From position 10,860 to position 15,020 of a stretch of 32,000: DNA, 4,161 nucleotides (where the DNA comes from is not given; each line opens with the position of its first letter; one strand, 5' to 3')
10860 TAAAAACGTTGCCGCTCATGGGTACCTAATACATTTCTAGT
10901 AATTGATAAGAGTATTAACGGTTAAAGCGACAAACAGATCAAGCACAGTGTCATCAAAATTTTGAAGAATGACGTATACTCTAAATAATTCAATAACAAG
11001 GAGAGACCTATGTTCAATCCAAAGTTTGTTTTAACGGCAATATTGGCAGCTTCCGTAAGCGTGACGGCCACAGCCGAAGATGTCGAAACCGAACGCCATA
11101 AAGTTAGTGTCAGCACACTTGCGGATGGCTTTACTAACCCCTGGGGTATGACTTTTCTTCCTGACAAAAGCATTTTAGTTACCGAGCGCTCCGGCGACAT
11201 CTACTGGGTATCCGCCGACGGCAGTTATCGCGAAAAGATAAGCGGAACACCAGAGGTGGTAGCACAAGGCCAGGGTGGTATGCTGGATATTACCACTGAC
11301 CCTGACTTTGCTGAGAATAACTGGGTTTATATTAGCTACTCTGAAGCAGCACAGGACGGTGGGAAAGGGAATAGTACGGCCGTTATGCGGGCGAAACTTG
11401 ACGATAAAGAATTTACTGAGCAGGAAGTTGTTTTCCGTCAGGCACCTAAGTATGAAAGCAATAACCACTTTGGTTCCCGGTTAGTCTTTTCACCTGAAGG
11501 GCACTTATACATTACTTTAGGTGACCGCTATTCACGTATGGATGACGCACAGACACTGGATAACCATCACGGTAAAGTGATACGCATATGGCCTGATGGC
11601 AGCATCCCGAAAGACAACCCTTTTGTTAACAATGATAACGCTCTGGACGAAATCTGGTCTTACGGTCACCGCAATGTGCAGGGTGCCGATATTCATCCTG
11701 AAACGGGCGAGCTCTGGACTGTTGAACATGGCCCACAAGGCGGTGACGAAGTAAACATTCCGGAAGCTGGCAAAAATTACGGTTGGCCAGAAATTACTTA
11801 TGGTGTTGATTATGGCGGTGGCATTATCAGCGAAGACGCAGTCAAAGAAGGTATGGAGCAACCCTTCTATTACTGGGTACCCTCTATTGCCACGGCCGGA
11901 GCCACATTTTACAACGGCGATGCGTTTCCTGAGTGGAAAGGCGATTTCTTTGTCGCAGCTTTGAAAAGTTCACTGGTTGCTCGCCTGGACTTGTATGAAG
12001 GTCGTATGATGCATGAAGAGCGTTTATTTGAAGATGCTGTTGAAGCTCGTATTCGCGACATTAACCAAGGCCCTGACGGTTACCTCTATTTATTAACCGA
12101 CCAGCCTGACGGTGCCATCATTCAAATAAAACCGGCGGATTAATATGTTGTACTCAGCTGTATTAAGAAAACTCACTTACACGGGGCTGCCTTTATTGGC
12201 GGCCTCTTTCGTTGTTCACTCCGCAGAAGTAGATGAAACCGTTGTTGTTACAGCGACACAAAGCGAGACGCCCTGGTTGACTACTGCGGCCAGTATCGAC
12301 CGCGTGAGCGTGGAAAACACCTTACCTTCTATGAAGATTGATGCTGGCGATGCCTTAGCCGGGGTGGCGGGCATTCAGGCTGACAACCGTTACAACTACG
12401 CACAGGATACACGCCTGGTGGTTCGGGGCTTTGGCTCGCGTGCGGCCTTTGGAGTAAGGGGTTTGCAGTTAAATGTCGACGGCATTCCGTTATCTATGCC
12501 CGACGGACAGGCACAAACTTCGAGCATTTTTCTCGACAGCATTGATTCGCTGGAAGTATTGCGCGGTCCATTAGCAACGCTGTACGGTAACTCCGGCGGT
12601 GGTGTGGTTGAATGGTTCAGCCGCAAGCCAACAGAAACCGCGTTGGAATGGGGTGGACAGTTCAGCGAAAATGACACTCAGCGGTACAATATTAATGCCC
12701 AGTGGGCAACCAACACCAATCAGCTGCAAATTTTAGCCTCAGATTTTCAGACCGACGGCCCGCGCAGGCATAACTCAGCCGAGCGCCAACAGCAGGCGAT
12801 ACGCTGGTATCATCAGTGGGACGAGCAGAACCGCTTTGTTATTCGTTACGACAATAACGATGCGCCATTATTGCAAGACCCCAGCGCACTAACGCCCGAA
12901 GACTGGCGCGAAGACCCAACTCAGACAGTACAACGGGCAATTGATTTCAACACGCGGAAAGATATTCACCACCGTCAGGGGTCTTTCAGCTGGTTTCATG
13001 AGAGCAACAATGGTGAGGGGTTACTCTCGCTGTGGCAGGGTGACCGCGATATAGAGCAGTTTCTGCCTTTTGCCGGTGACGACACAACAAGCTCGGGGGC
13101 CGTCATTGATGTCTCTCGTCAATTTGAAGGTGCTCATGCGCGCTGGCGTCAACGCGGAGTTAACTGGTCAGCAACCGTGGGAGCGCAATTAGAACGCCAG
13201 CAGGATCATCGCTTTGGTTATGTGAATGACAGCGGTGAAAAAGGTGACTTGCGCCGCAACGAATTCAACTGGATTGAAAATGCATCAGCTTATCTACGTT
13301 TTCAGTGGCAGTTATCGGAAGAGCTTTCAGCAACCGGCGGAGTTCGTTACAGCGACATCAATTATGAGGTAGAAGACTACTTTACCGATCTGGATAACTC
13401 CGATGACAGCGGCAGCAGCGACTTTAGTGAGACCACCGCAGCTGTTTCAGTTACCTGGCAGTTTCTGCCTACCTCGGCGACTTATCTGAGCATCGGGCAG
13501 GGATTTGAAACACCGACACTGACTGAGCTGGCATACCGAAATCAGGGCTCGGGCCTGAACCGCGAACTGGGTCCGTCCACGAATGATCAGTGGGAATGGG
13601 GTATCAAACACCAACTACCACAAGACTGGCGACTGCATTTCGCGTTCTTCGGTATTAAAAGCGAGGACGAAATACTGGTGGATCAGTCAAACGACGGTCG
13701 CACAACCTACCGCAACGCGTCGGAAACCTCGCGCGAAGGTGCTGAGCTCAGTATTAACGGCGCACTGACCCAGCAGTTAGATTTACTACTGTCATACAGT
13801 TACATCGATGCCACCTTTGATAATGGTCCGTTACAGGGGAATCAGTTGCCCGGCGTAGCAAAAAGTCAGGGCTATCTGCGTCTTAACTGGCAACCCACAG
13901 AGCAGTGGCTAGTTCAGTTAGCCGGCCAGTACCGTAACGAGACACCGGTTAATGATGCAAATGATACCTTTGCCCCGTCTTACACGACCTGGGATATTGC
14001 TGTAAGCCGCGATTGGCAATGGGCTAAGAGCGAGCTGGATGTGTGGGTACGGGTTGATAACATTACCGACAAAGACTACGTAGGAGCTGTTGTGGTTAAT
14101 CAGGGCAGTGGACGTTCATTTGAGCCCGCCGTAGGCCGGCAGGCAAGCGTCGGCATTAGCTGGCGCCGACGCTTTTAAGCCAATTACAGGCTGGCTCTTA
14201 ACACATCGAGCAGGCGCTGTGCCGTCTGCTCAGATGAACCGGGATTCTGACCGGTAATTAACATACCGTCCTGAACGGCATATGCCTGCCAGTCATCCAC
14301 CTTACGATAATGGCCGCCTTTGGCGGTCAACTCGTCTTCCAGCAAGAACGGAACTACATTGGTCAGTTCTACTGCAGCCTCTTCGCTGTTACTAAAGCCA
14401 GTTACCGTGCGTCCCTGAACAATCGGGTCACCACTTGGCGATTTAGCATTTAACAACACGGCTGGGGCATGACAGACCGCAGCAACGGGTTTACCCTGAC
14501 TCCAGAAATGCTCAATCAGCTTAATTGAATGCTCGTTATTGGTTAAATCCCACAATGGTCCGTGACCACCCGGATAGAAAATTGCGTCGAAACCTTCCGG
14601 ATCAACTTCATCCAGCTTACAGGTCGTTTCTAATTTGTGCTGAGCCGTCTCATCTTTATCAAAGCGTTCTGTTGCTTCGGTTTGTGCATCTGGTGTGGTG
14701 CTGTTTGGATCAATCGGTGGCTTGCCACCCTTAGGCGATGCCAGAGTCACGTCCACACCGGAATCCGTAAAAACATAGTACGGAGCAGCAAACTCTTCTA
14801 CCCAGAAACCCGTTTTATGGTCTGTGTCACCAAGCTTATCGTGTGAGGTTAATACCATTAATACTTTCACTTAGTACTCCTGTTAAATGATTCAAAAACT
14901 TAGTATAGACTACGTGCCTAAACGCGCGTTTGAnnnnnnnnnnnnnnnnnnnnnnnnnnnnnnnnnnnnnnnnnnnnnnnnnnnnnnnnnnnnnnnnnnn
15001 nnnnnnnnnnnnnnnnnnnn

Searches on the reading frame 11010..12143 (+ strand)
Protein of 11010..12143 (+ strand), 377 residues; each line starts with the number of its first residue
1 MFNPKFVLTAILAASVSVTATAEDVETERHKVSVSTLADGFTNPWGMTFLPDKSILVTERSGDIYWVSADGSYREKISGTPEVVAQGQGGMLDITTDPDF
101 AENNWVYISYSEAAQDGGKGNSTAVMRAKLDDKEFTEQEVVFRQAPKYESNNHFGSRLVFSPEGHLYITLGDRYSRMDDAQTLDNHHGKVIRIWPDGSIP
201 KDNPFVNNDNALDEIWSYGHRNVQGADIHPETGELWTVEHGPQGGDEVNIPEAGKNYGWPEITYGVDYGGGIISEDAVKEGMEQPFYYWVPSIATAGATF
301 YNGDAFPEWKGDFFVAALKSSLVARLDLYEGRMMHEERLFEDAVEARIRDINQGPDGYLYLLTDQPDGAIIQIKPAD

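Call 29: search_protein_families(library=pfam, proteins=[window:11010-12143:+], max_evalue=0.0001)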
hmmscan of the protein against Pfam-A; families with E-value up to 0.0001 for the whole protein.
window:11010-12143:+ (377 aa): 1 family
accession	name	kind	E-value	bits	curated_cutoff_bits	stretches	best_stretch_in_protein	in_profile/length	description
PF07995.17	GSDH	-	1e-141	472.5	25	1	42-371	2-331/332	Glucose / Sorbosone dehydrogenase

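Call 90: search_protein_families(library=ncbifam, proteins=[window:11010-12143:+], max_evalue=0.00001)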
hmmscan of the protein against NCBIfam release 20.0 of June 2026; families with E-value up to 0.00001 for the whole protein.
window:11010-12143:+ (377 aa): 1 family
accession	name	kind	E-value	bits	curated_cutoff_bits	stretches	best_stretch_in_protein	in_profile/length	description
TIGR03606.1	non_repeat_PQQ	subfamily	9.4e-41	140.1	434.55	1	20-263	7-271/454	glucose/sorbosone family PQQ-dependent dehydrogenase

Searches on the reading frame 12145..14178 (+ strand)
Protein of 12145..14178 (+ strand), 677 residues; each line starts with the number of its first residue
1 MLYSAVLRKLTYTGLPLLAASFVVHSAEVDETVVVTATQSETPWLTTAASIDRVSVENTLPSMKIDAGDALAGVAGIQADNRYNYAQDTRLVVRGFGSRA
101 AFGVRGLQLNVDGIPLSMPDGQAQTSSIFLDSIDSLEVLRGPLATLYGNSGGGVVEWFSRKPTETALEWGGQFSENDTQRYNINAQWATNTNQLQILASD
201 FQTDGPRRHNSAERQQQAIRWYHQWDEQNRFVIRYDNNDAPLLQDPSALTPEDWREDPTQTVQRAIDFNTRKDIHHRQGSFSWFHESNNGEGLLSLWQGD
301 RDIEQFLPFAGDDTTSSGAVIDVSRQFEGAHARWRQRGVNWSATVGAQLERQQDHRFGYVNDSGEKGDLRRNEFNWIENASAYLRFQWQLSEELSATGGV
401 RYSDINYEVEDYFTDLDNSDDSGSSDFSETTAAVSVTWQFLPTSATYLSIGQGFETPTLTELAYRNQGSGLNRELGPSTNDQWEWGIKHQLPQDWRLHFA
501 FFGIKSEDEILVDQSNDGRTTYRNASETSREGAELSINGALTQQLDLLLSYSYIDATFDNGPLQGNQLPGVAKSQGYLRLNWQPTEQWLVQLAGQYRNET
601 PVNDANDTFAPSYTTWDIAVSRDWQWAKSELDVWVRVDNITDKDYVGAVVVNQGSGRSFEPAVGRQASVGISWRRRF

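Call 29: search_protein_families(library=pfam, proteins=[window:12145-14178:+], max_evalue=0.0001)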
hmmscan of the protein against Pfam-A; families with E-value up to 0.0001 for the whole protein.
window:12145-14178:+ (677 aa): 2 families
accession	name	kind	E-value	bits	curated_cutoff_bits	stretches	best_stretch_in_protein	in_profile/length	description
PF00593.30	TonB_dep_Rec_b-barrel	-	1.9e-38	133.9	27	1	222-640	21-436/436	TonB dependent receptor-like, beta-barrel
PF07715.20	Plug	-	1.6e-14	54.7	23.9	1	47-154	5-107/107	TonB-dependent Receptor Plug Domain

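Call 90: search_protein_families(library=ncbifam, proteins=[window:12145-14178:+], max_evalue=0.00001)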
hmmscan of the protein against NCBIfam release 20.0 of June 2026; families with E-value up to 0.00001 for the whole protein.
window:12145-14178:+ (677 aa): 17 families
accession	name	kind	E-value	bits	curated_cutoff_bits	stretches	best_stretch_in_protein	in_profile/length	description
NF041535.1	TonB_rec_PqqU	equivalog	8.9e-147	490.2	1200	1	34-673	2-671/676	TonB-dependent receptor PqqU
TIGR01783.1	TonB-siderophor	subfamily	1.7e-43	149.2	223.5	2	382-665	365-639/649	TonB-dependent siderophore receptor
TIGR01785.1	TonB-hemin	subfamily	8e-30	103.9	316.85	2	241-660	270-670/677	TonB-dependent heme/hemoglobin receptor family protein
TIGR01786.1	TonB-hemlactrns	subfamily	9.9e-23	80.4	323.75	1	347-658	356-699/719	TonB-dependent hemoglobin/transferrin/lactoferrin family receptor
TIGR01779.1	TonB-B12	equivalog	3e-22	78.9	599.7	1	22-653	20-601/614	TonB-dependent vitamin B12 receptor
NF047944.1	FoxamRcptFoxA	equivalog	1.6e-19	69.7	1300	2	377-649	412-675/697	ferrioxamine B receptor FoxA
NF010010.0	PRK13483.1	equivalog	2.1e-18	65.7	927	2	27-178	30-178/660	ligand-gated channel protein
NF007465.0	PRK10044.1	equivalog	7.3e-18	64.1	803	2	382-650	446-705/726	ferrichrome porin FhuA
NF049945.1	TonB_dep_FCYXU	equivalog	2e-15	56.5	825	1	90-421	97-424/697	TonB-dependent receptor, FCYXU motif-type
NF010650.0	PRK14049.1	equivalog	3.5e-15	55.2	904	2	379-568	434-620/729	ferrioxamine B receptor precursor protein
NF049946.1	TonB_dep_CU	exception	9.4e-15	53.9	700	1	375-645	393-661/683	TonB-dependent receptor, CU motif-type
NF010012.0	PRK13486.1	equivalog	1.2e-13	50.4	924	1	26-165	21-163/696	TonB-dependent receptor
NF010038.0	PRK13513.1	equivalog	1.6e-13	50.1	942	1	25-183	30-185/659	ligand-gated channel protein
NF007478.2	PRK10064.1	equivalog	1.7e-12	46.4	745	1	18-178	17-173/663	catecholate siderophore receptor CirA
NF049944.1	TonB_dep_PUIUD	equivalog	2e-10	39.7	850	1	124-645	134-665/686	TonB-dependent receptor, PUIUD motif-type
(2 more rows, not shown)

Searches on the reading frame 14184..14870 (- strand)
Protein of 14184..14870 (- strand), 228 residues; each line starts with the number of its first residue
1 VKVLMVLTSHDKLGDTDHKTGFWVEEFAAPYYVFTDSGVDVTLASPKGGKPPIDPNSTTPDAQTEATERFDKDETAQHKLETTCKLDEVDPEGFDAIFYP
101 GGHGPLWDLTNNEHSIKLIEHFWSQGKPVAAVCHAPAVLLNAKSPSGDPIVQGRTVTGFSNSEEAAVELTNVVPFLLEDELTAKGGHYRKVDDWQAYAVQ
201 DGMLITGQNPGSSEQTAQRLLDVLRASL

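Call 29: search_protein_families(library=pfam, proteins=[window:14184-14870:-], max_evalue=0.0001)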
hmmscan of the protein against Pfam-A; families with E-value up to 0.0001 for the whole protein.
window:14184-14870:- (228 aa): 2 families
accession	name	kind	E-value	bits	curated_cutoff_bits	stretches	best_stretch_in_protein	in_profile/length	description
PF01965.30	DJ-1_PfpI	-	3e-19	69.9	26.6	1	25-221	14-163/165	DJ-1/PfpI family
PF17124.11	ThiJ_like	-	2.4e-10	41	30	1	20-144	4-143/186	ThiJ/PfpI family-like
